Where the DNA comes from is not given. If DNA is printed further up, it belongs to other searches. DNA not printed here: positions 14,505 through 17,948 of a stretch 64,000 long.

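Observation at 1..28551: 28-kb glycosylation island with at least 7 GT-C paralogs alongside GT2/GT4 enzymes, a flippase, a priming transferase and DUF4012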

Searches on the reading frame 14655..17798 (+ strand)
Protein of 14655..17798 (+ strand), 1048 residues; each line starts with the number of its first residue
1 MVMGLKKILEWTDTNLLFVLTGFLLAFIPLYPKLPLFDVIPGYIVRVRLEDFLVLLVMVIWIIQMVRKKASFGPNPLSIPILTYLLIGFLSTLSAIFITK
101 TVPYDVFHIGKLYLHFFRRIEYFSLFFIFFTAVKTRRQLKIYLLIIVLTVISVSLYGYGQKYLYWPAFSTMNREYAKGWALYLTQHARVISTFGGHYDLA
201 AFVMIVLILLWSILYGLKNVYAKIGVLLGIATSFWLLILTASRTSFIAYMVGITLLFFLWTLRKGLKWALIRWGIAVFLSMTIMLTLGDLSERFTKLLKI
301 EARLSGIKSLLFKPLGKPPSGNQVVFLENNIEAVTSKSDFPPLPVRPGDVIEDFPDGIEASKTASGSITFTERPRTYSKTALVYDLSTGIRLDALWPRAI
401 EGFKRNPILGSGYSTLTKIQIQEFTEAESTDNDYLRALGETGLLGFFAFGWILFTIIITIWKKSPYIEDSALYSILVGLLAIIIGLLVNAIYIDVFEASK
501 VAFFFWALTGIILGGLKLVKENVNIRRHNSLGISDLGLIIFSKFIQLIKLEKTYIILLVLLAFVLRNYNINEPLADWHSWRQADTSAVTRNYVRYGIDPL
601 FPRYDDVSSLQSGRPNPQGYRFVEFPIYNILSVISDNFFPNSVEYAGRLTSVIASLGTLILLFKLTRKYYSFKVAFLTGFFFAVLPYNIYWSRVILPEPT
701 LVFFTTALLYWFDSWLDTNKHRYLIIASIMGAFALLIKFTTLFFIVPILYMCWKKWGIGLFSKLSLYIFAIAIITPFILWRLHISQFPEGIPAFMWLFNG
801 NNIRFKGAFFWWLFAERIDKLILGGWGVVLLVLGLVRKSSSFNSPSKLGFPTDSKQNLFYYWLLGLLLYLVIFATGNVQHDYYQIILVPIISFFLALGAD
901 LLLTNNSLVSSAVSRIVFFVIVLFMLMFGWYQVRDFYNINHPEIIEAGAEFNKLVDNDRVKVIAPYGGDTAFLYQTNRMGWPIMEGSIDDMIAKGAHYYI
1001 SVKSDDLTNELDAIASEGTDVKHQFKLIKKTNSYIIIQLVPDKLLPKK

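Call 4: search_protein_families(library=pfam, proteins=[window:14655-17798:+], max_evalue=0.01)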
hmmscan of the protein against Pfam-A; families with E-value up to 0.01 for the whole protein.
window:14655-17798:+ (1048 aa): 3 families
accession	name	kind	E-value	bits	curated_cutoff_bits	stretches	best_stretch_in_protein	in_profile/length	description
PF04932.20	Wzy_C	-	9.5e-14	51.9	31.7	1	229-449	2-148/149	O-Antigen ligase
PF13231.12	PMT_2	-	4.6e-12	46.9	26.1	1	643-780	20-160/160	Dolichyl-phosphate-mannose-protein mannosyltransferase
PF02366.24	PMT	-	1.5e-10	41.5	22.7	1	624-767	61-212/245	Dolichyl-phosphate-mannose-protein mannosyltransferase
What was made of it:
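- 14655..17801 (+): g14: 1048-aa fusion of a Wzy_C module (about residues 1-545) and a PMT_2/PMT GT-C module (about 550-1048). Pfam Wzy_C 51.9 and PMT_2 46.9 bits (call 4).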

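Call 11: search_protein_families(library=ncbifam, proteins=[window:14655-17798:+], max_evalue=0.1)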
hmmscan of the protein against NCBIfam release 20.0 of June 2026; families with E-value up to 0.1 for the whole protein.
window:14655-17798:+ (1048 aa): 1 family
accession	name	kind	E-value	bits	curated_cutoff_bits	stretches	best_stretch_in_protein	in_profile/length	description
TIGR03663.1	TIGR03663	subfamily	5.2e-08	32.3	126.25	1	644-756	70-186/435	flippase activity-associated protein Agl23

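Call 35: search_protein_representatives(protein=window:14655-17798:+)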
Query: 1048 residues. Proteins with E-value up to 0.001 (for the whole library): 3845; up to 1e-10: 1630; up to 1e-30: 492. The best 150 are listed.
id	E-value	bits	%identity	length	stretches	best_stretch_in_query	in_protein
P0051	0.0e+00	1105.9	52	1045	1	5-1046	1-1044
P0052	7.5e-249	845.3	48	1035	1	6-1041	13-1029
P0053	2.5e-243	827.0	51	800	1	247-1047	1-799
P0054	4.4e-157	541.5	55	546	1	3-514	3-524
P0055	1.8e-154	532.8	62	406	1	6-412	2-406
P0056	4.7e-150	518.2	51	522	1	9-520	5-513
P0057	5.3e-140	484.9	55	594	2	5-298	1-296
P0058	6.3e-134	464.8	51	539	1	14-519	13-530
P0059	5.6e-128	445.1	47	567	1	3-521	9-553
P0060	2.7e-127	442.9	52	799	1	551-1008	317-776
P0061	3.3e-127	442.6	47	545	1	5-518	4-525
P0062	6.0e-125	435.1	51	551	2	14-344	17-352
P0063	2.4e-124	433.1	47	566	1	6-515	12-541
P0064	2.5e-123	429.7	50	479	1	551-1011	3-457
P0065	9.6e-122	424.5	46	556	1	3-510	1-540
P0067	1.6e-119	417.1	46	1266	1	6-522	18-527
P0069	7.2e-119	415.0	45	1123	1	5-519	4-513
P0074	6.5e-116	405.2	43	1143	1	7-528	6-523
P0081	1.1e-110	387.9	43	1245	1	6-513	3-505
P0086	7.9e-109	381.7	46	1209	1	2-513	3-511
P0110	5.1e-100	352.6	43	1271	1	6-513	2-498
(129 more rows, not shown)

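Call 52: find_homologous_proteins(query=window:14655-17798:+, max_evalue=1e-10)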
Query window:14655-17798:+ (1048 aa): 1742 proteins with E <= 1e-10 among 8000 candidates; the best 120 are listed.
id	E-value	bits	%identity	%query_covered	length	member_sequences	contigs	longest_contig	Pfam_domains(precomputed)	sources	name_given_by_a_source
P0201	0.0e+0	2335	100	100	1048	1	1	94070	PF02366.25,PF13231.13,PF04932.21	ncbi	-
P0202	0.0e+0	1515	63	100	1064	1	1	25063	PF02366.25,PF13231.13,PF04932.21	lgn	-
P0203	0.0e+0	1493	62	100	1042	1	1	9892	PF02366.25,PF13231.13,PF04932.21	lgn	-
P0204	0.0e+0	1488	62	99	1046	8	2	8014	PF13231.13,PF04932.21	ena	-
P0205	0.0e+0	1487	62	100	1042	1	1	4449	PF02366.25,PF13231.13,PF04932.21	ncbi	-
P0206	0.0e+0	1485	62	99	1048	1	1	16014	PF02366.25,PF13231.13,PF04932.21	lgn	-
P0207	0.0e+0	1483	62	100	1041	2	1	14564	PF02366.25,PF13231.13,PF04932.21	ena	-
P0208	0.0e+0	1482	62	99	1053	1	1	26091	PF13231.13,PF04932.21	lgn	-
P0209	0.0e+0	1480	62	100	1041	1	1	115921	PF02366.25,PF13231.13,PF04932.21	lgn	-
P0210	0.0e+0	1479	62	99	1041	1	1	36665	PF13231.13,PF04932.21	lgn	-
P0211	0.0e+0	1474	61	100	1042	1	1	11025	PF13231.13,PF04932.21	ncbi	-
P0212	0.0e+0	1474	62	98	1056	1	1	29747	PF13231.13,PF04932.21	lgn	-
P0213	0.0e+0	1473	62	98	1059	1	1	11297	PF13231.13,PF04932.21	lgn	-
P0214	0.0e+0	1473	62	99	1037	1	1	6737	PF13231.13,PF04932.21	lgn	-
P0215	0.0e+0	1469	60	100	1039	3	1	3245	PF13231.13,PF04932.21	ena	-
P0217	0.0e+0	1456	61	100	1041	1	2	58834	PF13231.13,PF04932.21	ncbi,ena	ncbi:MAG: glycosyltransferase family 39 protein [Patescibacteria group bacterium]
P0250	0.0e+0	1191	54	100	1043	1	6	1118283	PF04932.21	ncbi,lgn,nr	ncbi:O-antigen ligase family protein [Candidatus Gottesmanbacteria bacterium]|nr:O-antigen ligase fa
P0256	0.0e+0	1184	53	99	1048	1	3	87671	PF04932.21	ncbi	-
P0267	0.0e+0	1172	52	100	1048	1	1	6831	PF04932.21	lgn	-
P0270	0.0e+0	1169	53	100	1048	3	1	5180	PF04932.21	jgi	-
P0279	0.0e+0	1163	52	100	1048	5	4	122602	PF13231.13,PF04932.21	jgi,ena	jgi:hypothetical protein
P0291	0.0e+0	1153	52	100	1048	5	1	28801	PF13231.13,PF04932.21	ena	-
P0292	0.0e+0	1153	52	100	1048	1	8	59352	PF13231.13,PF04932.21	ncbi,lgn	-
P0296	0.0e+0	1147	52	99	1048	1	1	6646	PF04932.21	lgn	-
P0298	0.0e+0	1146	52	99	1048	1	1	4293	PF13231.13,PF04932.21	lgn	-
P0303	0.0e+0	1129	52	100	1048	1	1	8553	PF13231.13,PF04932.21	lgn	-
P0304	0.0e+0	1125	51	100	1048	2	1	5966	PF04932.21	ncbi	-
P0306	0.0e+0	1120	50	100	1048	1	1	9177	PF13231.13,PF04932.21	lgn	-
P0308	0.0e+0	1118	51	100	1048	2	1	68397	PF02366.25,PF13231.13,PF04932.21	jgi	-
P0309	0.0e+0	1109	52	100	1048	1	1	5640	PF04932.21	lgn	-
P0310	0.0e+0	1109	50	100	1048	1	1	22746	PF13231.13,PF04932.21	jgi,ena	-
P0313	0.0e+0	1100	50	100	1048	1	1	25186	PF13231.13,PF04932.21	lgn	-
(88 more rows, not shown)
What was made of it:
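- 14655..17801 (+): More than 120 full-length ortholog clusters at 49-63% identity, where named from Gottesmanbacteria/Microgenomates (call 52).
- On Protein O-mannosyltransferase (GT39 proper): NCBI names orthologs 'glycosyltransferase family 39 protein' (call 52).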

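Call 53: find_encoding_contigs(protein=P0250, flank=10000, max_places=2)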
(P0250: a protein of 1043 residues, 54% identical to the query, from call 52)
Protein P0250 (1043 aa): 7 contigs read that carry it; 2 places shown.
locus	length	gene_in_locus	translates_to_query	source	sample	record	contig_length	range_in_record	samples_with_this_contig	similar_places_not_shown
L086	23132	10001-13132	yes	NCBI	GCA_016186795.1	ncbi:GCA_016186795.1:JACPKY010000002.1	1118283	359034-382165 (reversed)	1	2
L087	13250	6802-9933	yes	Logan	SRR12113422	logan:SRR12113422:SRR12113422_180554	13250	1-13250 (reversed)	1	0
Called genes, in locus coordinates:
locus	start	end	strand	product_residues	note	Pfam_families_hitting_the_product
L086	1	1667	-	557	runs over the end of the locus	PF20604:DUF6798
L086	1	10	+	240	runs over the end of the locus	PF00535:Glycos_transf_2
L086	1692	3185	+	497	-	PF09852:DUF2079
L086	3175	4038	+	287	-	PF00535:Glycos_transf_2, PF10111:Glyco_tranf_2_2, PF13641:Glyco_tranf_2_3 (weak)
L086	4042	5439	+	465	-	PF13231:PMT_2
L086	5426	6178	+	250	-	PF08241:Methyltransf_11, PF13649:Methyltransf_25 (weak)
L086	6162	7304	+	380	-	PF13439:Glyco_transf_4, PF20706:GT4-conflict, PF00534:Glycos_transf_1, PF13692:Glyco_trans_1_4, PF13524:Glyco_trans_1_2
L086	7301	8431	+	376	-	PF20706:GT4-conflict, PF00534:Glycos_transf_1, PF13692:Glyco_trans_1_4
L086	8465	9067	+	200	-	PF00132:Hexapep (weak)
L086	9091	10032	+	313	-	PF00535:Glycos_transf_2, PF13641:Glyco_tranf_2_3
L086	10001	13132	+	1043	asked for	PF04932:Wzy_C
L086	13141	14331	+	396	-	PF13439:Glyco_transf_4, PF00534:Glycos_transf_1, PF13692:Glyco_trans_1_4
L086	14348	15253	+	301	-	PF00535:Glycos_transf_2, PF10111:Glyco_tranf_2_2 (weak), PF13641:Glyco_tranf_2_3, PF13632:Glyco_trans_2_3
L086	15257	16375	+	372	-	PF13439:Glyco_transf_4, PF00534:Glycos_transf_1, PF13692:Glyco_trans_1_4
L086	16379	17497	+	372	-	PF00534:Glycos_transf_1, PF13692:Glyco_trans_1_4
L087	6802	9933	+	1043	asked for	PF04932:Wzy_C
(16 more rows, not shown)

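Call 54: find_encoding_contigs(protein=P0217, flank=10000, max_places=2)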
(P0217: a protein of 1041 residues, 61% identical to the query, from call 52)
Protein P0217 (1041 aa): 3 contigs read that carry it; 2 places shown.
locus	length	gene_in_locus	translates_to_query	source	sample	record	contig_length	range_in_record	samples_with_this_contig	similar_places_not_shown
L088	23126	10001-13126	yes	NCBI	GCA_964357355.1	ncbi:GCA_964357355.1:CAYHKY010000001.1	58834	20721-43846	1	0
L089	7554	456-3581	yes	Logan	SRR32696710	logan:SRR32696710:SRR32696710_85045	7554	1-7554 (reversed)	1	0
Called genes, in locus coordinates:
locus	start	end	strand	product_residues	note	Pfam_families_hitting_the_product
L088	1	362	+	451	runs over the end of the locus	PF13231:PMT_2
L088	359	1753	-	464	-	PF09852:DUF2079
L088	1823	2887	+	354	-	PF00534:Glycos_transf_1, PF13692:Glyco_trans_1_4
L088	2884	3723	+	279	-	PF00535:Glycos_transf_2, PF10111:Glyco_tranf_2_2, PF13641:Glyco_tranf_2_3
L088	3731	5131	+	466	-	PF13231:PMT_2 (weak)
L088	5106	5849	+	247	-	PF13489:Methyltransf_23 (weak), PF13847:Methyltransf_31 (faint), PF08241:Methyltransf_11, PF13649:Methyltransf_25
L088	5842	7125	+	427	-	PF01943:Polysacc_synt, PF13440:Polysacc_synt_3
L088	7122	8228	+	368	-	PF13439:Glyco_transf_4, PF00982:Glyco_transf_20 (faint), PF20706:GT4-conflict (faint), PF00534:Glycos_transf_1, PF13692:Glyco_trans_1_4, PF13524:Glyco_trans_1_2 (faint)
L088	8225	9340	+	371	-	PF13439:Glyco_transf_4, PF20706:GT4-conflict, PF00534:Glycos_transf_1, PF13692:Glyco_trans_1_4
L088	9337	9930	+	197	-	PF25087:GMPPB_C (faint), PF00132:Hexapep, PF14602:Hexapep_2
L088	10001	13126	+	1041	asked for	PF04932:Wzy_C, PF13231:PMT_2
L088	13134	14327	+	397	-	PF13439:Glyco_transf_4, PF00534:Glycos_transf_1, PF13692:Glyco_trans_1_4, PF13524:Glyco_trans_1_2 (weak)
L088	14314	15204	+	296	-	PF00535:Glycos_transf_2, PF13641:Glyco_tranf_2_3, PF10111:Glyco_tranf_2_2 (faint)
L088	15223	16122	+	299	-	PF00535:Glycos_transf_2, PF10111:Glyco_tranf_2_2, PF13641:Glyco_tranf_2_3, PF13632:Glyco_trans_2_3 (weak)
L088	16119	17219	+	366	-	PF13439:Glyco_transf_4, PF13579:Glyco_trans_4_4, PF13524:Glyco_trans_1_2 (faint), PF00534:Glycos_transf_1, PF20706:GT4-conflict, PF13692:Glyco_trans_1_4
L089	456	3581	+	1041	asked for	PF04932:Wzy_C, PF13231:PMT_2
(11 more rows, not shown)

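Call 60: search_solved_structures(query=A2, max_evalue=1)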
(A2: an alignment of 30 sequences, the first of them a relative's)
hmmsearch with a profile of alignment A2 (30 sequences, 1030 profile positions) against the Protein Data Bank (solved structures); distinct sequences matched with E-value up to 1: 0.
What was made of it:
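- On Wzx/Wzy-dependent polysaccharide pathway: The ortholog profile finds no solved relative (call 60).
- Its ortholog profile finds nothing in the PDB (call 60).
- Tried and rejected: Fusion profile against the PDB: no hit (call 60).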

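Call 87: search_protein_families(library=pfam, proteins=[P0067, P0069, P0074, P0081, P0086, P0110, P0060, P0054, P0064], max_evalue=0.001)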
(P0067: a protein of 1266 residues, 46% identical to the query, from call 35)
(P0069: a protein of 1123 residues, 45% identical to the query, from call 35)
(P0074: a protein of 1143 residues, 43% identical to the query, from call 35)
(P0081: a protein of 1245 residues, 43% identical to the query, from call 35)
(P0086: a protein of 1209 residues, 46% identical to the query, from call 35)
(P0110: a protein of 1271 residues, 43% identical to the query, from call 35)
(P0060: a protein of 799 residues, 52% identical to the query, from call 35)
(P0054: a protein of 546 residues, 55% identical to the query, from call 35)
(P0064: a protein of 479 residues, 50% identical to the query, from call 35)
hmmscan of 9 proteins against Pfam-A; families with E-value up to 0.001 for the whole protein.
P0067 (1266 aa): 2 families
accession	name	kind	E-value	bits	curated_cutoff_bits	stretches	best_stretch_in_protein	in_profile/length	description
PF00149.33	Metallophos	-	5.2e-06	27.5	21.5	1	976-1107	20-143/191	Calcineurin-like phosphoesterase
PF04932.20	Wzy_C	-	1.6e-05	25.2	31.7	1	241-456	3-149/149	O-Antigen ligase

P0069 (1123 aa): 1 family
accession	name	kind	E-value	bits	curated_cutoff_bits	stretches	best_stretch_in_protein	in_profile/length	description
PF04932.20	Wzy_C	-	7.1e-07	29.6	31.7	1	232-445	7-149/149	O-Antigen ligase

P0074 (1143 aa): 1 family
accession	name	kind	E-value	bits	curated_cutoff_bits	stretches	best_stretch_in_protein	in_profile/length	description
PF04932.20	Wzy_C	-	6.2e-11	42.7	31.7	1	230-446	5-149/149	O-Antigen ligase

P0081 (1245 aa): 0 families

P0086 (1209 aa): 1 family
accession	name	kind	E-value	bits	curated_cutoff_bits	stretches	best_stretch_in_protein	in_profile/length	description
PF04932.20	Wzy_C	-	1.8e-06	28.2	31.7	1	235-449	3-149/149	O-Antigen ligase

P0110 (1271 aa): 1 family
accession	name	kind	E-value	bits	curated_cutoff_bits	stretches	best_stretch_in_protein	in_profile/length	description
PF04932.20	Wzy_C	-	4.1e-09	36.8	31.7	1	233-436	5-149/149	O-Antigen ligase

P0060 (799 aa): 7 families
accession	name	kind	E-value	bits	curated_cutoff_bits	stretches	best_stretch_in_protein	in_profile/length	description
PF00535.33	Glycos_transf_2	-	4e-24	85.9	23.3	1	5-131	1-124/168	Glycosyl transferase family 2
PF13641.12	Glyco_tranf_2_3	-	2.7e-15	57.4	27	1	4-234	3-213/230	Glycosyltransferase like family 2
PF13231.12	PMT_2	-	4.3e-08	34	26.1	1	396-561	5-160/160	Dolichyl-phosphate-mannose-protein mannosyltransferase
PF13632.12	Glyco_trans_2_3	-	2.9e-07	30.9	27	1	88-281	1-172/198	Glycosyl transferase family group 2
PF02366.24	PMT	-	2.5e-05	24.4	22.7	1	391-534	59-197/245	Dolichyl-phosphate-mannose-protein mannosyltransferase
PF10111.15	Glyco_tranf_2_2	-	2.8e-05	24.2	27.3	1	30-107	27-103/276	Glycosyltransferase like family 2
PF13712.12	Glyco_tranf_2_5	-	0.00095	19.4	27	0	61-121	29-93/210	Glycosyltransferase like family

P0054 (546 aa): 1 family
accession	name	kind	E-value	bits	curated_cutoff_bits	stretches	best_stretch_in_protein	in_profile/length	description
PF04932.20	Wzy_C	-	9.6e-08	32.4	31.7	1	397-459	80-148/149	O-Antigen ligase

P0064 (479 aa): 2 families
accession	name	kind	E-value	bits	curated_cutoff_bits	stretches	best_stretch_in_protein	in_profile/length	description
PF13231.12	PMT_2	-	9.7e-18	65.3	26.1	1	78-235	4-160/160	Dolichyl-phosphate-mannose-protein mannosyltransferase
PF02366.24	PMT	-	2.5e-05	24.4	22.7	1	74-206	59-197/245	Dolichyl-phosphate-mannose-protein mannosyltransferase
